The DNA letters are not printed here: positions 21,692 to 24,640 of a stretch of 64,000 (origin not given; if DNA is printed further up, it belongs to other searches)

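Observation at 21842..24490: Single polypeptide fusing a cellulose-synthase-like GT2 to an extracytoplasmic GH26-like hydrolase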

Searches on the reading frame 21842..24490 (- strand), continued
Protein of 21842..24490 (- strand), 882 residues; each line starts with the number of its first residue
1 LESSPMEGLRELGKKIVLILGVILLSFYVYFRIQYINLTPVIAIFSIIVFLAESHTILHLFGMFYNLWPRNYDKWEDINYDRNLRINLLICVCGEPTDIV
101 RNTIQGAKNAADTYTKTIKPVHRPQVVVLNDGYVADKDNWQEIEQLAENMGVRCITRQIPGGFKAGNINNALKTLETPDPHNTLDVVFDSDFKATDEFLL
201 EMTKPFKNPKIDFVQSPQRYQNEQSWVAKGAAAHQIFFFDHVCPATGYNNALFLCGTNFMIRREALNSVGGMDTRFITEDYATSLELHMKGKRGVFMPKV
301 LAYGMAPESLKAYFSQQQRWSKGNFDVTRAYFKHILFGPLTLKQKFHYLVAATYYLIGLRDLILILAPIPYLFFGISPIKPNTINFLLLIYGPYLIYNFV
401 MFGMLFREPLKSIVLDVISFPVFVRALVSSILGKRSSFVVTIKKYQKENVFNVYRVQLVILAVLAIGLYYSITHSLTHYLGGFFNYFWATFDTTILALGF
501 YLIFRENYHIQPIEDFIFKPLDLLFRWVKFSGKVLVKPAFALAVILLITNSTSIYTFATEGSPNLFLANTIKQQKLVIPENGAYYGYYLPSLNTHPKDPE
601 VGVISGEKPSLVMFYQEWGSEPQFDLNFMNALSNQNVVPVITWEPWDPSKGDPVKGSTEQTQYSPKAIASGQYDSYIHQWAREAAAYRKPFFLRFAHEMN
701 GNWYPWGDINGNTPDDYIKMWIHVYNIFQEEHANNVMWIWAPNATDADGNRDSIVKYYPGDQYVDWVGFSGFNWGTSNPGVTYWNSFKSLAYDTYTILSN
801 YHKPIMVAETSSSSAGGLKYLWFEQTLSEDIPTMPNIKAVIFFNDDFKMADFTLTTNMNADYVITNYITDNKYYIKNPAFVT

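Call 32: search_protein_families(library=pfam, proteins=[P0063, P0069, P0072, P0119, P0120, P0005, P0010], max_evalue=0.001)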
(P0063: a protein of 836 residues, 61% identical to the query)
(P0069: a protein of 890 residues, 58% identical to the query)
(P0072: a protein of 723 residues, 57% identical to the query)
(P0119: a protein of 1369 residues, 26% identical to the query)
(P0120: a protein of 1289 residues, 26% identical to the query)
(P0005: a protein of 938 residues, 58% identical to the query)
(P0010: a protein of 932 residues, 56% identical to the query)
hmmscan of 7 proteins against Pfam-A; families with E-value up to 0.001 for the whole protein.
P0063 (836 aa): 5 families
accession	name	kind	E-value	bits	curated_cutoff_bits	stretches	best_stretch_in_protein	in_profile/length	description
PF01522.26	Polysacc_deac_1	-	3.5e-29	101.7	23.1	1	634-743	3-115/124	Polysaccharide deacetylase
PF13632.12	Glyco_trans_2_3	-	3.6e-20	73.1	27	1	213-422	4-190/198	Glycosyl transferase family group 2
PF13641.12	Glyco_tranf_2_3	-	1.9e-18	67.7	27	1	150-349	31-230/230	Glycosyltransferase like family 2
PF13506.12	Glyco_transf_21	-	2.3e-13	50.4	21.7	1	210-348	33-174/174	Glycosyl transferase family 21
PF00535.33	Glycos_transf_2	-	7.3e-08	33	23.3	1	115-295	3-167/168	Glycosyl transferase family 2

P0069 (890 aa): 4 families
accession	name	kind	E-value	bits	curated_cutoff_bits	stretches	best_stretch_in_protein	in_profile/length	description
PF13632.12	Glyco_trans_2_3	-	1.3e-16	61.4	27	1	235-438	4-187/198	Glycosyl transferase family group 2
PF13506.12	Glyco_transf_21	-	3.3e-15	56.4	21.7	1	232-370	33-174/174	Glycosyl transferase family 21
PF13641.12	Glyco_tranf_2_3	-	1.1e-14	55.4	27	1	174-371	33-230/230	Glycosyltransferase like family 2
PF00535.33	Glycos_transf_2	-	0.00014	22.3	23.3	1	171-315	27-165/168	Glycosyl transferase family 2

P0072 (723 aa): 4 families
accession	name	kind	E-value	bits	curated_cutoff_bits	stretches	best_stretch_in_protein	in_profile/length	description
PF13632.12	Glyco_trans_2_3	-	1.9e-17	64.2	27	1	211-408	4-183/198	Glycosyl transferase family group 2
PF13641.12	Glyco_tranf_2_3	-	9.7e-17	62.2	27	1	159-347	43-230/230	Glycosyltransferase like family 2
PF13506.12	Glyco_transf_21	-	2.2e-15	57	21.7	1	210-346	35-174/174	Glycosyl transferase family 21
PF00535.33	Glycos_transf_2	-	1.4e-07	32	23.3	1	146-291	26-165/168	Glycosyl transferase family 2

P0119 (1369 aa): 8 families
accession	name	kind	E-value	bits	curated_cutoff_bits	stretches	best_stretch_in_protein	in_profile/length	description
PF13641.12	Glyco_tranf_2_3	-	5.4e-25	89.2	27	1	149-356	12-230/230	Glycosyltransferase like family 2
PF13632.12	Glyco_trans_2_3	-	3e-19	70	27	1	218-395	2-172/198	Glycosyl transferase family group 2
PF13506.12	Glyco_transf_21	-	1.3e-13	51.2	21.7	1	191-354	7-173/174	Glycosyl transferase family 21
PF00535.33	Glycos_transf_2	-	6.6e-13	49.4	23.3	1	153-303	12-167/168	Glycosyl transferase family 2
PF03552.20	Cellulose_synt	-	7.1e-11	41.8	24.7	1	308-433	420-553/722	Cellulose synthase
PF03198.20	Glyco_hydro_72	-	1.8e-06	27.9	25.9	1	941-1093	18-177/314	Glucanosyltransferase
PF02836.23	Glyco_hydro_2_C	-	2.9e-06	27.1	21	1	943-1163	7-213/302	Glycosyl hydrolases family 2, TIM barrel domain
PF02156.21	Glyco_hydro_26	-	0.00012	22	20.2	1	722-810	139-229/311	Glycosyl hydrolase family 26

P0120 (1289 aa): 8 families
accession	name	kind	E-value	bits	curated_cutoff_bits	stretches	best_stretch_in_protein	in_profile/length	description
PF13641.12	Glyco_tranf_2_3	-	8.2e-25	88.6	27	1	104-309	14-230/230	Glycosyltransferase like family 2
PF13632.12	Glyco_trans_2_3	-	1.5e-22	80.8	27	1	172-350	3-186/198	Glycosyl transferase family group 2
PF13506.12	Glyco_transf_21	-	1.2e-16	61.1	21.7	1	146-308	9-174/174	Glycosyl transferase family 21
PF00535.33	Glycos_transf_2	-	3.7e-13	50.2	23.3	1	105-256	11-167/168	Glycosyl transferase family 2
PF02836.23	Glyco_hydro_2_C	-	6.4e-09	35.8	21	1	888-1106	8-211/302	Glycosyl hydrolases family 2, TIM barrel domain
PF03198.20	Glyco_hydro_72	-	5.5e-08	32.9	25.9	1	891-1089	24-225/314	Glucanosyltransferase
PF03552.20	Cellulose_synt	-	2.7e-07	30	24.7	1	254-392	413-557/722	Cellulose synthase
PF02156.21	Glyco_hydro_26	-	1.6e-06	28.2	20.2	1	654-761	129-241/311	Glycosyl hydrolase family 26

P0005 (938 aa): 5 families
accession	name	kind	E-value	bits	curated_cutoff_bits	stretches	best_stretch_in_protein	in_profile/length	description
PF13632.12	Glyco_trans_2_3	-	2.2e-19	70.5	27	1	225-418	4-183/198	Glycosyl transferase family group 2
PF13641.12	Glyco_tranf_2_3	-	1.2e-17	65.2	27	1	161-361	30-230/230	Glycosyltransferase like family 2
PF02156.21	Glyco_hydro_26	-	1.4e-15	57.9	20.2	1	717-850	138-256/311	Glycosyl hydrolase family 26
PF13506.12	Glyco_transf_21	-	1.8e-12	47.5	21.7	1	222-360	33-174/174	Glycosyl transferase family 21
PF00535.33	Glycos_transf_2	-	5.9e-10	39.8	23.3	1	128-305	4-165/168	Glycosyl transferase family 2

P0010 (932 aa): 5 families
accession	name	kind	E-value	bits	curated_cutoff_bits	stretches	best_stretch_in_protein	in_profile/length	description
PF13632.12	Glyco_trans_2_3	-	1.1e-19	71.4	27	1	223-424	4-185/198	Glycosyl transferase family group 2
PF13641.12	Glyco_tranf_2_3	-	4.3e-16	60.1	27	1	179-359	51-230/230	Glycosyltransferase like family 2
PF02156.21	Glyco_hydro_26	-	9.1e-15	55.2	20.2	1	695-850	118-257/311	Glycosyl hydrolase family 26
PF13506.12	Glyco_transf_21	-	8.5e-13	48.6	21.7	1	220-358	33-174/174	Glycosyl transferase family 21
PF00535.33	Glycos_transf_2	-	6.3e-07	29.9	23.3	1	160-305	28-167/168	Glycosyl transferase family 2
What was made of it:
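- Related triple fusions carry a further clan GH-A barrel that weakly matches GH72 glucanosyltransferase (call 32).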

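Call 34: find_related_loci(query=A1, collection=genome_contigs, flank=5000)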
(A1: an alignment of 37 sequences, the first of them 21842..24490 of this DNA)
Query A1 (882 aa) in genome_contigs; peptide patterns used: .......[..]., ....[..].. (x = any residue, [..] = any of these).
599 stretches matched a pattern (row limit reached: there are more); 578 encode a relative of the query (tblastn E <= 1e-3); the best 80 are kept; 80 distinct loci.
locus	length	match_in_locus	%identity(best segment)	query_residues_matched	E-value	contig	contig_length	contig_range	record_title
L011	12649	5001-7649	56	9-878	0e+0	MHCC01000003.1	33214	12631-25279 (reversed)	MAG: Candidatus Blackburnbacteria bacterium RIFCSPLOWO2_01_FULL_40_20 rifcsplowo2_01_scaffold_1764, whole genome shotgun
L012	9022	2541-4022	59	14-507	0e+0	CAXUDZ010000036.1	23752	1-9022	MAG TPA_asm: uncultured Abditibacterium sp. isolate public_SRR14722176_metawrap_bin.6 genome assembly, contig: public_SR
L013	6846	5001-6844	59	7-866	6e-138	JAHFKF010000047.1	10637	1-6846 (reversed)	MAG: Candidatus Levyibacteriota bacterium isolate nzgw403 NODE_4541_length_10638_cov_3.348769, whole genome shotgun sequ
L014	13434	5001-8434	49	9-878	0e+0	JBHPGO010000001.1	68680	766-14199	Patescibacteria group bacterium isolate SAG AM-311-M21 NODE_1_length_68680_cov_31.518980, whole genome shotgun sequence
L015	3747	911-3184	31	86-881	3e-112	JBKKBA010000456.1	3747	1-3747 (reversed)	MAG: Actinomycetota bacterium isolate swi_bin.332 S1Ck127_10315446_flag_1_multi_7.0000_len_3747, whole genome shotgun se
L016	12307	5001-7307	29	86-861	8e-89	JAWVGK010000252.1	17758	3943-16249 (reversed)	MAG: Solirubrobacteraceae bacterium isolate BP_475 scaffold_5293156, whole genome shotgun sequence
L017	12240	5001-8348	28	41-860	1e-88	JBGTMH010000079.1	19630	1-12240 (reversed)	MAG: Patescibacteria group bacterium isolate JTS-RE358 k141_7162779, whole genome shotgun sequence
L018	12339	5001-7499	29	16-860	6e-86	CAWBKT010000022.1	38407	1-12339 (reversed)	MAG: uncultured delta proteobacterium isolate MFD02979.bin.2.87 genome assembly, contig: contig_17877, whole genome shot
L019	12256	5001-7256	30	86-862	6e-100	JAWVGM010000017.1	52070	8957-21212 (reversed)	MAG: Solirubrobacteraceae bacterium isolate BP_477 scaffold_749071, whole genome shotgun sequence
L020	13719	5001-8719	29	86-859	6e-83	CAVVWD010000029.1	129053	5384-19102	MAG: uncultured Thermoleophilaceae bacterium isolate MFD08497.bin.1.25 genome assembly, contig: contig_55594, whole geno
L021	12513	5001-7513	49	23-878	1e-103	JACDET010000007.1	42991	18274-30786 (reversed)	MAG: Candidatus Levyibacteriota bacterium isolate MGR_bin367 SD2903_NODE_72_length_42991_cov_1.119284, whole genome shot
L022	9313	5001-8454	29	86-856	1e-80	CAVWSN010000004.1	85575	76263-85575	MAG: uncultured Thermoleophilaceae bacterium isolate MFD05454.bin.2.130 genome assembly, contig: contig_115625, whole ge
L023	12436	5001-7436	28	10-857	1e-80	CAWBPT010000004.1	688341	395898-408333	MAG: uncultured delta proteobacterium isolate MFD04408.bin.1.190 genome assembly, contig: contig_13374, whole genome sho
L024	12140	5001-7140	32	86-790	4e-85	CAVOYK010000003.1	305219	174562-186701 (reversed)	MAG: uncultured Actinomycetes bacterium isolate MFD09779.bin.2.33 genome assembly, contig: contig_20207, whole genome sh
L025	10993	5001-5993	36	488-846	4e-62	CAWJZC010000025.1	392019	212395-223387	MAG: uncultured Chloroflexia bacterium isolate MFD04580.bin.2.129 genome assembly, contig: contig_8154, whole genome sho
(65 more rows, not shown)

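Call 67: search_protein_representatives(protein=window:21842-24475:-)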
Query: 877 residues. Proteins with E-value up to 0.001 (for the whole library): 16741; up to 1e-10: 8655; up to 1e-30: 1702. The best 150 are listed.
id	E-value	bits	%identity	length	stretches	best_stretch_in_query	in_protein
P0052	3.0e-277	938.6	48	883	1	4-874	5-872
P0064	2.8e-207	707.1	62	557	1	17-503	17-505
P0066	1.8e-206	704.4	61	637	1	12-503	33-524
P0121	2.6e-184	631.1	68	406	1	7-397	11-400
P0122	5.2e-184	630.1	49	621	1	265-875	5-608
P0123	2.5e-104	366.5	32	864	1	81-852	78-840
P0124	1.1e-100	354.4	42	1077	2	577-851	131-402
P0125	1.8e-100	353.7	43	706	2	599-852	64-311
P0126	3.2e-98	346.2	37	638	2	599-855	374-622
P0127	8.7e-98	344.8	32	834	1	81-842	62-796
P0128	9.5e-93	328.1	35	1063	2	18-504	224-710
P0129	1.0e-91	324.7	45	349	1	526-872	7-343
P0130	4.8e-91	322.5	36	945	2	16-464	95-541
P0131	2.0e-90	320.5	33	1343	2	12-504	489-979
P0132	2.1e-90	320.4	33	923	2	565-846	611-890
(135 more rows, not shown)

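Call 68: find_encoding_contigs(protein=P0119, flank=6000, max_places=2)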
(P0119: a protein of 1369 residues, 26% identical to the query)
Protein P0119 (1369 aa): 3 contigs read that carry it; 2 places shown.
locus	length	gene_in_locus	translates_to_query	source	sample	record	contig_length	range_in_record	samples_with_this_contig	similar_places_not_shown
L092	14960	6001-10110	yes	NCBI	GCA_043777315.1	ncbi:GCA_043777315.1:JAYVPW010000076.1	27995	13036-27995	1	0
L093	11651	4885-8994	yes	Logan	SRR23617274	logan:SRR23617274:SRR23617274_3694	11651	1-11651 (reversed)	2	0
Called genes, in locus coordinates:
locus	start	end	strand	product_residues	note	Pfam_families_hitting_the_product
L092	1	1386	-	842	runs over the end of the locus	PF00270:DEAD, PF04851:ResIII (weak), PF22527:DEXQc_Suv3, PF00271:Helicase_C (weak), PF12029:DUF3516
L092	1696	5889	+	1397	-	PF07995:GSDH, PF00801:PKD, PF18911:PKD_4, PF22352:K319L-like_PKD (faint)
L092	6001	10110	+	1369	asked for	PF00535:Glycos_transf_2, PF13641:Glyco_tranf_2_3, PF13506:Glyco_transf_21, PF13632:Glyco_trans_2_3, PF03552:Cellulose_synt, PF02836:Glyco_hydro_2_C (weak), PF03198:Glyco_hydro_72 (weak)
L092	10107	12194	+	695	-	PF13424:TPR_12 (faint), PF13428:TPR_14 (faint), PF14559:TPR_19, PF12895:ANAPC3 (weak), PF23914:TPR_CcmH_CycH, PF13414:TPR_11 (weak), PF13432:TPR_16 (weak), PF14559:TPR_19 (weak), +7 more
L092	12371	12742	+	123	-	-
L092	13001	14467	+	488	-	PF24251:DUF7453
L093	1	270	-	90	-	?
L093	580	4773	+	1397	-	PF07995:GSDH, PF00801:PKD, PF18911:PKD_4, PF22352:K319L-like_PKD (faint)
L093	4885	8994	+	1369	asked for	PF00535:Glycos_transf_2, PF13641:Glyco_tranf_2_3, PF13506:Glyco_transf_21, PF13632:Glyco_trans_2_3, PF03552:Cellulose_synt, PF02836:Glyco_hydro_2_C (weak), PF03198:Glyco_hydro_72 (weak)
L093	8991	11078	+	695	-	PF13424:TPR_12 (faint), PF13428:TPR_14 (faint), PF14559:TPR_19, PF12895:ANAPC3 (weak), PF23914:TPR_CcmH_CycH, PF13414:TPR_11 (weak), PF13432:TPR_16 (weak), PF14559:TPR_19 (weak), +7 more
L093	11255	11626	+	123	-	-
